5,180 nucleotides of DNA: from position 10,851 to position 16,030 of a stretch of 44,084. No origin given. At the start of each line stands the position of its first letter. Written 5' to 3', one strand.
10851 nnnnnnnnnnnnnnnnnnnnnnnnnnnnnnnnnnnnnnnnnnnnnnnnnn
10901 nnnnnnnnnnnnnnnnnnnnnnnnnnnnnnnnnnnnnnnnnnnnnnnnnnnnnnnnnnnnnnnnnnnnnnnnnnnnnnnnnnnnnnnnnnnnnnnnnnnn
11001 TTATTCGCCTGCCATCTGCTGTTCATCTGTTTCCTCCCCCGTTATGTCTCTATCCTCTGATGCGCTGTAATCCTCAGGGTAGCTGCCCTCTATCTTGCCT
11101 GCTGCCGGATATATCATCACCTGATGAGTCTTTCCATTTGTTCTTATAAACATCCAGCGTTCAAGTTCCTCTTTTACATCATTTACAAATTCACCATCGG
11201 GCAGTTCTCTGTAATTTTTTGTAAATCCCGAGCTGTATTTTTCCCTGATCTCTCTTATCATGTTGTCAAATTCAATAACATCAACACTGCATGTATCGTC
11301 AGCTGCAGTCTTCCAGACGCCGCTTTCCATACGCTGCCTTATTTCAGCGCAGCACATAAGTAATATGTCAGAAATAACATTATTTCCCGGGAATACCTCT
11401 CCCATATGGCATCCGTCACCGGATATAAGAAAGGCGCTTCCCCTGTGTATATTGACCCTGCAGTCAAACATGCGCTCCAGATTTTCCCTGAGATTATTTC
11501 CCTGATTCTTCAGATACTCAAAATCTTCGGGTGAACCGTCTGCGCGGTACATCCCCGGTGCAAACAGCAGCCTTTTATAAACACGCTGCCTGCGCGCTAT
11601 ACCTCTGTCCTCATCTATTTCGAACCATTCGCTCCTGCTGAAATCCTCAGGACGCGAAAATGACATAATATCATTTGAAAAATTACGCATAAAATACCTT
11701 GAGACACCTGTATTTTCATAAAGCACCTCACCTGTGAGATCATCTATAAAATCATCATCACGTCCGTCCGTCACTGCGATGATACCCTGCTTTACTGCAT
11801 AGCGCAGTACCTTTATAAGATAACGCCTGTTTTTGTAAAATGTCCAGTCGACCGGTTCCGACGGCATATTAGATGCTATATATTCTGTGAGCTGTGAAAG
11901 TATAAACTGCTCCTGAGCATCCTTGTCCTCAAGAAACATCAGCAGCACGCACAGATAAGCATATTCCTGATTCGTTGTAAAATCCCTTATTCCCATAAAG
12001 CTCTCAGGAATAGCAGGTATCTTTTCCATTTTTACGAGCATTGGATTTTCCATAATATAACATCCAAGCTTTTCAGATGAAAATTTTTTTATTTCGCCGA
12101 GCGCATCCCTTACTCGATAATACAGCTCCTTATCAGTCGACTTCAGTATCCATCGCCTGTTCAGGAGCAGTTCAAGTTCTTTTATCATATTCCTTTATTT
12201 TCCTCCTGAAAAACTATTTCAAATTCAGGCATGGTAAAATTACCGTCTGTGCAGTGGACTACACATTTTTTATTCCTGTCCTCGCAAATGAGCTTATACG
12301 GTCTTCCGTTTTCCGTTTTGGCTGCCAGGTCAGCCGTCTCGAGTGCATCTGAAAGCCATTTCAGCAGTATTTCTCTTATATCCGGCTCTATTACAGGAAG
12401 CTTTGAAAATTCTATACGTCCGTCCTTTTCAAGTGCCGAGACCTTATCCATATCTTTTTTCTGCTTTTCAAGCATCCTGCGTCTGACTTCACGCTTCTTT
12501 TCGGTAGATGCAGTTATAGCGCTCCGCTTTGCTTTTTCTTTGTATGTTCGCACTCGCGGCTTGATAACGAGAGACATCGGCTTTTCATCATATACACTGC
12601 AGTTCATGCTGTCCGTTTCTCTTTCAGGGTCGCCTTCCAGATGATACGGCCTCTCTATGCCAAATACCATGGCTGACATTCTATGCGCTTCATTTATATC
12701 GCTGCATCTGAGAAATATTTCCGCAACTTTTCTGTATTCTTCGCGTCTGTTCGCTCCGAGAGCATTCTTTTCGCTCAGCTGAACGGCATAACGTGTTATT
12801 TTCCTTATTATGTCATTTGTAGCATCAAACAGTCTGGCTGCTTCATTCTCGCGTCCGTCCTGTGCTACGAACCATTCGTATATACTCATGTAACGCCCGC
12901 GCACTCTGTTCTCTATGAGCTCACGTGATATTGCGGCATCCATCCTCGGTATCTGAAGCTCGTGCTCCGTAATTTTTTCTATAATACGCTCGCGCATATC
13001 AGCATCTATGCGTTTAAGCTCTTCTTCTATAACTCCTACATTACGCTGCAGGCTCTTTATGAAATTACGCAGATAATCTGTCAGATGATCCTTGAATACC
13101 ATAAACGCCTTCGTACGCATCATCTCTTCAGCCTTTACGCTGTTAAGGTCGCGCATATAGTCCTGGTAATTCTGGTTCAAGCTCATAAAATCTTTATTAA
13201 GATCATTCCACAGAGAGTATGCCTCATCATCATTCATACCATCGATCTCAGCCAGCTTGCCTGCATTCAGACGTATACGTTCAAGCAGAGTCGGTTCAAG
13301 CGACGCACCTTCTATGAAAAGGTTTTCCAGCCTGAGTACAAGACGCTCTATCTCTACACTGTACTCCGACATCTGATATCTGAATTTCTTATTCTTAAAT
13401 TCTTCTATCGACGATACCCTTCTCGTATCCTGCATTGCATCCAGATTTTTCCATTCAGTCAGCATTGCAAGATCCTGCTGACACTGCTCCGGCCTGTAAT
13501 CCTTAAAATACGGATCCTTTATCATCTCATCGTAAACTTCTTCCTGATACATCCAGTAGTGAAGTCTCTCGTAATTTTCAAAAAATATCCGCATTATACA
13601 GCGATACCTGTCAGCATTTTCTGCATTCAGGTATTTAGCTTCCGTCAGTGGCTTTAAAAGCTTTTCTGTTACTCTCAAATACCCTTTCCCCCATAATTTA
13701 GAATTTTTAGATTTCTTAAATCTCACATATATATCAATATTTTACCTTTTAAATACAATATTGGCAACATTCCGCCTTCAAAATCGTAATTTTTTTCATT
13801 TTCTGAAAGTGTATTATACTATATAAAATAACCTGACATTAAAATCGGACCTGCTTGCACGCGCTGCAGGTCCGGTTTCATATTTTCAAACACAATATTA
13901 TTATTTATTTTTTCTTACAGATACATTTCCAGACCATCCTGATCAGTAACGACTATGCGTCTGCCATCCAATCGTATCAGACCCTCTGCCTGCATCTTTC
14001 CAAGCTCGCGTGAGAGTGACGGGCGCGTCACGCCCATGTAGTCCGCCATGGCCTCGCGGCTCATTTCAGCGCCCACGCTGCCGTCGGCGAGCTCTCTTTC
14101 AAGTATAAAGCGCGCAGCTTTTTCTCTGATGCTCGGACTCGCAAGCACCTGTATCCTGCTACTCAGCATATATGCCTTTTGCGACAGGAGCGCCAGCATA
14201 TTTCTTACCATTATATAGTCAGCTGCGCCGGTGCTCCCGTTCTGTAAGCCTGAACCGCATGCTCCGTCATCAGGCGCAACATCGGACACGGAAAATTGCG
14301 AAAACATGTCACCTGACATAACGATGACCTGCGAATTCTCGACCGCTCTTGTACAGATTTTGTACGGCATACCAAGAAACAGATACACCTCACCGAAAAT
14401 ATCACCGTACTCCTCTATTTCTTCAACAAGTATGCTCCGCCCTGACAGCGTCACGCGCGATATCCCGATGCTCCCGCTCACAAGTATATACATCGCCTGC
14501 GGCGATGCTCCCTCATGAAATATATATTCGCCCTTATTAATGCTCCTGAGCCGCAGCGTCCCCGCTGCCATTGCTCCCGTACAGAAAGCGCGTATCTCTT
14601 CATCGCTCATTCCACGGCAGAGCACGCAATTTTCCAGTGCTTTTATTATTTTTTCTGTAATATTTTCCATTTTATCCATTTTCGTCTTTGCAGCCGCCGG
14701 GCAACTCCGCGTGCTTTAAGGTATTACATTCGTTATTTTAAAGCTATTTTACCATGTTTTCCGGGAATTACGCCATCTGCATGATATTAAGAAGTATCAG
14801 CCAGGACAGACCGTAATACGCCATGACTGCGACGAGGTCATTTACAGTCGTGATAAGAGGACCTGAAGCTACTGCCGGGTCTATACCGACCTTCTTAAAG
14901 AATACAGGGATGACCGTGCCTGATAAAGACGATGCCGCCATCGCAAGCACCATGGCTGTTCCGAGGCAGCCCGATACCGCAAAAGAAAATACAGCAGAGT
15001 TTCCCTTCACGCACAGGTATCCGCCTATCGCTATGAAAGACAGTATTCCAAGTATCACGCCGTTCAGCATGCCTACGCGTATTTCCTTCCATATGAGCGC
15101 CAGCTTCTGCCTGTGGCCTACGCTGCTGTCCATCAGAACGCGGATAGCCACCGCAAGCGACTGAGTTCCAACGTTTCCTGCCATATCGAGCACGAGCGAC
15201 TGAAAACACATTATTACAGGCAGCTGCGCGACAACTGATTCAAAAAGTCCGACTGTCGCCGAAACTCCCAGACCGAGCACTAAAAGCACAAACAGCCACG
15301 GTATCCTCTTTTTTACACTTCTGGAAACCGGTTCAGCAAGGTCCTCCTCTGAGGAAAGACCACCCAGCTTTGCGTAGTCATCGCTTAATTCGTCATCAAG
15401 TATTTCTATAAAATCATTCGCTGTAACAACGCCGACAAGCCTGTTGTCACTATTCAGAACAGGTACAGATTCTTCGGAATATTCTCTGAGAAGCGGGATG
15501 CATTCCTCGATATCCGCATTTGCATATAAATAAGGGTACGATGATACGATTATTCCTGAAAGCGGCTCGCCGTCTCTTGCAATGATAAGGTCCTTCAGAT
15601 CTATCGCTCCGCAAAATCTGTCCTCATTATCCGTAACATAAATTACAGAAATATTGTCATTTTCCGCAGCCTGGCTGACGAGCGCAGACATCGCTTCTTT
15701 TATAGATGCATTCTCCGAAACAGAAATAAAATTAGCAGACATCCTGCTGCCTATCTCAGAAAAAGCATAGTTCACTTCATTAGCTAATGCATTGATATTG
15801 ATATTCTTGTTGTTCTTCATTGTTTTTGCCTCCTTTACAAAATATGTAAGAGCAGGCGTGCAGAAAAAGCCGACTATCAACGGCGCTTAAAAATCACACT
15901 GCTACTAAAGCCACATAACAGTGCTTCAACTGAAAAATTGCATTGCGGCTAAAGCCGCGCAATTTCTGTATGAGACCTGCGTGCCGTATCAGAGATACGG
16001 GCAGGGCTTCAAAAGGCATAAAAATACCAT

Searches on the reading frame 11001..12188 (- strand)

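Call 64: search_protein_families(library=pfam, proteins=[window:11001-12188:-], max_evalue=0.00001)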
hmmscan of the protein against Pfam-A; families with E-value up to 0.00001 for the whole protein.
window:11001-12188:- (395 aa): 1 family
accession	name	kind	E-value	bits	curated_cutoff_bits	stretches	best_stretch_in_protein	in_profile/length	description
PF09661.15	DUF2398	-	3.2e-110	369.1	26.9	1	5-368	1-362/363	Protein of unknown function (DUF2398)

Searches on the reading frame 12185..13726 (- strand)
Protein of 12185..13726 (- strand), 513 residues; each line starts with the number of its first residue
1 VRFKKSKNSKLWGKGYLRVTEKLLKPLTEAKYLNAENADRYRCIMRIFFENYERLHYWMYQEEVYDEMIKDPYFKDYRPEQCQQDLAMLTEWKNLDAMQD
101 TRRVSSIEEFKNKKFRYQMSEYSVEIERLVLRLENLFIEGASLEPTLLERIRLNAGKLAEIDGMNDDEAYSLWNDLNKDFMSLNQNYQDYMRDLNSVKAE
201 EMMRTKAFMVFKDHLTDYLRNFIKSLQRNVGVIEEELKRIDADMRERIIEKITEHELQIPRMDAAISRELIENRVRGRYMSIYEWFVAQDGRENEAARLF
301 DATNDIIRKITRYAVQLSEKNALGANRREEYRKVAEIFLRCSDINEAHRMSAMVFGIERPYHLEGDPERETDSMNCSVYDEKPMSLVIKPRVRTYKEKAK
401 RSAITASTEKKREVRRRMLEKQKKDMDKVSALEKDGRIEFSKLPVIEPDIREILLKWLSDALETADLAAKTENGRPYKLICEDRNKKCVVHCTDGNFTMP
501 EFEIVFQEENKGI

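Call 64: search_protein_families(library=pfam, proteins=[window:12185-13726:-], max_evalue=0.00001)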
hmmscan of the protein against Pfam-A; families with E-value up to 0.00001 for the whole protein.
window:12185-13726:- (513 aa): 1 family
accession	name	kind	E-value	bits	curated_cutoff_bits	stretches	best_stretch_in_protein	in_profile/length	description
PF09660.15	DUF2397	-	1.7e-154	515.7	28.5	1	31-502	2-482/483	Protein of unknown function (DUF2397)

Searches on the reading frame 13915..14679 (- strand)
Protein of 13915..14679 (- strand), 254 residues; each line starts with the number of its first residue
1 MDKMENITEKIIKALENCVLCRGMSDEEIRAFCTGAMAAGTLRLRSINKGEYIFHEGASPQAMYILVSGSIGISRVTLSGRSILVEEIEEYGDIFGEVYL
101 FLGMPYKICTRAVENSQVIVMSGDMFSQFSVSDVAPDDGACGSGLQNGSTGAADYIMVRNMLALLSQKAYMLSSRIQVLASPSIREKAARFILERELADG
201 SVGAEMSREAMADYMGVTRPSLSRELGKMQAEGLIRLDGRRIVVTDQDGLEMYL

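Call 64: search_protein_families(library=pfam, proteins=[window:13915-14679:-], max_evalue=0.00001)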
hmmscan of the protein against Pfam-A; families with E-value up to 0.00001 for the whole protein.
window:13915-14679:- (254 aa): 3 families
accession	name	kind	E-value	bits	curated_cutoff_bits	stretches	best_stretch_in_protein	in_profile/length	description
PF00027.35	cNMP_binding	-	3.3e-17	62.7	27.5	1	45-129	2-85/89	Cyclic nucleotide-binding domain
PF13545.12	HTH_Crp_2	-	1.5e-15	57.3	27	1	187-252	2-69/70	Crp-like helix-turn-helix domain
PF00325.26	Crp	-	1.4e-07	31.6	21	1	206-235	3-32/32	Bacterial regulatory proteins, crp family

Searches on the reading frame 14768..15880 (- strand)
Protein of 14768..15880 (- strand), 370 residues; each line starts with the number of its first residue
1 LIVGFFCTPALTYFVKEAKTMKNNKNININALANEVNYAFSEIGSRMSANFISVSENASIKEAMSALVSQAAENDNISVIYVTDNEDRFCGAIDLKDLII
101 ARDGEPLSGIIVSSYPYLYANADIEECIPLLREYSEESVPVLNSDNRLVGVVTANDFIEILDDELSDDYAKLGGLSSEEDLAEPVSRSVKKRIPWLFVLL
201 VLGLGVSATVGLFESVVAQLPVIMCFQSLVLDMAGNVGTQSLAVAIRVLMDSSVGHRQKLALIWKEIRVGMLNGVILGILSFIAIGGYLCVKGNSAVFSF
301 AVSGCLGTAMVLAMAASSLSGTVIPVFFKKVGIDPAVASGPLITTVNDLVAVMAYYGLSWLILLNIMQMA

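Call 64: search_protein_families(library=pfam, proteins=[window:14768-15880:-], max_evalue=0.00001)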
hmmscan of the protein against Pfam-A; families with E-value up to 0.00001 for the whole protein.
window:14768-15880:- (370 aa): 2 families
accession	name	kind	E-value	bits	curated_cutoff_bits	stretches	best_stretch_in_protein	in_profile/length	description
PF01769.21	MgtE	-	1.2e-30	106.8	27.6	1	228-357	2-124/125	Divalent cation transporter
PF00571.33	CBS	-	4.6e-18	65.7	24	2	112-161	6-55/57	CBS domain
